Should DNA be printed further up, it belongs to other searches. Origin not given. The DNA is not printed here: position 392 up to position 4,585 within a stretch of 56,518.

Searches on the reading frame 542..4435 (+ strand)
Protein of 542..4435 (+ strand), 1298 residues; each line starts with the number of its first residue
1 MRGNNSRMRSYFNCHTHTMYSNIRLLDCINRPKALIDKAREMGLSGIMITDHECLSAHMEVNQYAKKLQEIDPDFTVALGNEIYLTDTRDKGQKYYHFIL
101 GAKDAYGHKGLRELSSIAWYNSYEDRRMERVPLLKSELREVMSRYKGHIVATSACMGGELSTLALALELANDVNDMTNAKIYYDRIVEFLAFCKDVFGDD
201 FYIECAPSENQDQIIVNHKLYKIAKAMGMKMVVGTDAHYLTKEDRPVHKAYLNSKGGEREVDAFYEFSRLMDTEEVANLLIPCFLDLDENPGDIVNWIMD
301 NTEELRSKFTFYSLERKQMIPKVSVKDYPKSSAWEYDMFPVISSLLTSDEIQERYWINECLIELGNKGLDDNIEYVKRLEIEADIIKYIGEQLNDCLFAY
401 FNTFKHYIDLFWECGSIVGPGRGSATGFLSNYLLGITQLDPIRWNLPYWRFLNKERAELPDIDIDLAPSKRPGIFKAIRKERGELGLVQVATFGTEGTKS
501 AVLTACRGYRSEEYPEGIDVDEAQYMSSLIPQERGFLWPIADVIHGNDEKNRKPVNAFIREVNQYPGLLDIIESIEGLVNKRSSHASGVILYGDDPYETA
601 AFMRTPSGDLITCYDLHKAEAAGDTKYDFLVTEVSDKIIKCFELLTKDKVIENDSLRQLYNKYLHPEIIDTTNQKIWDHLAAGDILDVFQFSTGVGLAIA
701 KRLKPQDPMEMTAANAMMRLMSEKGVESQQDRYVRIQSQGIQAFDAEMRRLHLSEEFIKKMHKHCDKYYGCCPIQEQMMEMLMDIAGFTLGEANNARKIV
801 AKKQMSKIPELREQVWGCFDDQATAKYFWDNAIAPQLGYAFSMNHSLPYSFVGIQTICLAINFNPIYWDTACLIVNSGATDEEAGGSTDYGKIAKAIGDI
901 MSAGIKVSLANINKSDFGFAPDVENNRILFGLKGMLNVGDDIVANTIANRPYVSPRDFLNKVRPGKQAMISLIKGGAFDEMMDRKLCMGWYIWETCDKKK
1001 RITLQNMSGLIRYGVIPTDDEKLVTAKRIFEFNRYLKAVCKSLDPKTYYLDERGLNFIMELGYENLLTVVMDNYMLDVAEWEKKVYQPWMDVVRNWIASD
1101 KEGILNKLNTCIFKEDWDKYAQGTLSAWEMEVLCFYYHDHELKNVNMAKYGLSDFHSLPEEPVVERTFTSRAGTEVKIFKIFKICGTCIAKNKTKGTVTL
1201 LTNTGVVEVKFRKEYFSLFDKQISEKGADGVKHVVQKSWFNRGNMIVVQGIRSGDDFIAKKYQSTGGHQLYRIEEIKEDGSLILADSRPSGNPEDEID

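Call 4: search_protein_families(library=pfam, proteins=[window:542-4435:+], max_evalue=0.01)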
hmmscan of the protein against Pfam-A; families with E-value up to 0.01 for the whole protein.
window:542-4435:+ (1298 aa): 4 families
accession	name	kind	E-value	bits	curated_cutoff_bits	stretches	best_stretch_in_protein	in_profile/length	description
PF07733.18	DNA_pol3_alpha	-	3e-43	148.8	23.9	1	353-630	13-259/260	Bacterial DNA polymerase III alpha NTPase domain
PF02811.25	PHP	-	3.6e-23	83.1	26.4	1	14-205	2-161/164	PHP domain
PF17657.6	DNA_pol3_finger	-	1.3e-18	67.3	22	1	656-815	12-158/166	Bacterial DNA polymerase III alpha subunit finger domain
PF14579.12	HHH_6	-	1.2e-11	45.1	25.6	1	904-982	1-84/90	Helix-hairpin-helix motif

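Call 7: search_dna_similar(query=window:542-4435:+, collection=phages, mode=protein, max_rows=30)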
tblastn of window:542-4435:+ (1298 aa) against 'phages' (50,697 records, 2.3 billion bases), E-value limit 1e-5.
Records with a match: 1424; places in all: 1431; records where one place covers at least 80% of the query: 115.
Best place of each record, by identity: <60% 1424.
By first word of the organism name: Pseudomonas 300; Mycobacterium 282; Streptomyces 211; Gordonia 132; Bacillus 99; Staphylococcus 48; Bacteriophage 40; Microbacterium 36; Escherichia 31; Rhodococcus 22; and 57 more.
By host as written in the record: Mycobacterium smegmatis mc2 155 204; Pseudomonas aeruginosa 118; - 97; Pseudomonas aeruginosa PAO1 86; Streptomyces griseus ATCC 10137 81; Gordonia terrae 3612 65; Streptomyces lividans JI 1326 44; Mycobacterium smegmatis mc#155 37; and 239 more.
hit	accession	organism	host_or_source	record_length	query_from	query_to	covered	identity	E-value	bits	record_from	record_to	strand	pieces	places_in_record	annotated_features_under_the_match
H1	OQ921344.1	Bacillus phage SPbetaL4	Bacillus subtilis BEST7003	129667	14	1288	98%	39.4%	0e+0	886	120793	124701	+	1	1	hypothetical protein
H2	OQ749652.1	Phage Phass-1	human gut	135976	11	1295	99%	38.9%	0e+0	843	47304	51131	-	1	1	hypothetical protein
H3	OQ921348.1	Bacillus phage SPbetaL8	Bacillus subtilis BEST7003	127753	9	1288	99%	39.0%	0e+0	888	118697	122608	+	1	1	hypothetical protein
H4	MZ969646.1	Bacillus phage BUCT082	Bacillus subtilis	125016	9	1288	99%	39.0%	0e+0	885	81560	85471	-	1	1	DNA polymerase III subunit alpha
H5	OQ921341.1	Bacillus phage SPbetaL1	Bacillus subtilis BEST7003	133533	14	1288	98%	39.1%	0e+0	887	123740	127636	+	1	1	hypothetical protein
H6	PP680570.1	Enterococcus phage VRE9_4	Enterococcus faecium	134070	11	1290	99%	38.9%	0e+0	840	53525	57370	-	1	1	DNA polymerase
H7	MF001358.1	Enterococcus phage EF1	Enterococcus faecalis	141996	11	1290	99%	38.9%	2e-88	843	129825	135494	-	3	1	DNA polymerase III alpha subunit (x2) | hypothetical protein (x2) | HNH homing endonuclease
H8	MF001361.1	Enterococcus phage EF5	Enterococcus faecalis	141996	11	1290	99%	38.9%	2e-88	843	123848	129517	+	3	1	DNA polymerase III alpha subunit (x2) | hypothetical protein (x2) | HNH homing endonuclease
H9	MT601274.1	Bacillus phage vB_BsuS-Goe13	Bacillus subtilis Delta6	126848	9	1288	99%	38.8%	0e+0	890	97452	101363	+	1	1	yorL: putative DNA polymerase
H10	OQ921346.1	Bacillus phage SPbetaL6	Bacillus subtilis BEST7003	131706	14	1288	98%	38.9%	0e+0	884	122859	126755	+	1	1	hypothetical protein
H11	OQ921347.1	Bacillus phage SPbetaL7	Bacillus subtilis BEST7003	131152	14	1288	98%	38.9%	0e+0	884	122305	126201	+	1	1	hypothetical protein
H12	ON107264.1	Bacillus phage BUCT083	Bacillus subtilis subsp. subtilis str. ...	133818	14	1288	98%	38.9%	0e+0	883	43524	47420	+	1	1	DNA polymerase III subunit alpha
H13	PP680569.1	Enterococcus phage VRE9_3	Enterococcus faecium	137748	11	1290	99%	38.7%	0e+0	838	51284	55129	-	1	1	DNA polymerase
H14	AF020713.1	Bacillus phage SPBc2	-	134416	14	1288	98%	38.8%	0e+0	885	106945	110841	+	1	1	yorL: putative DNA polymerase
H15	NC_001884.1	Bacillus phage SPBc2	Bacillus subtilis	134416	14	1288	98%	38.8%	0e+0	885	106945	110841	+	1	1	yorL: DNA polymerase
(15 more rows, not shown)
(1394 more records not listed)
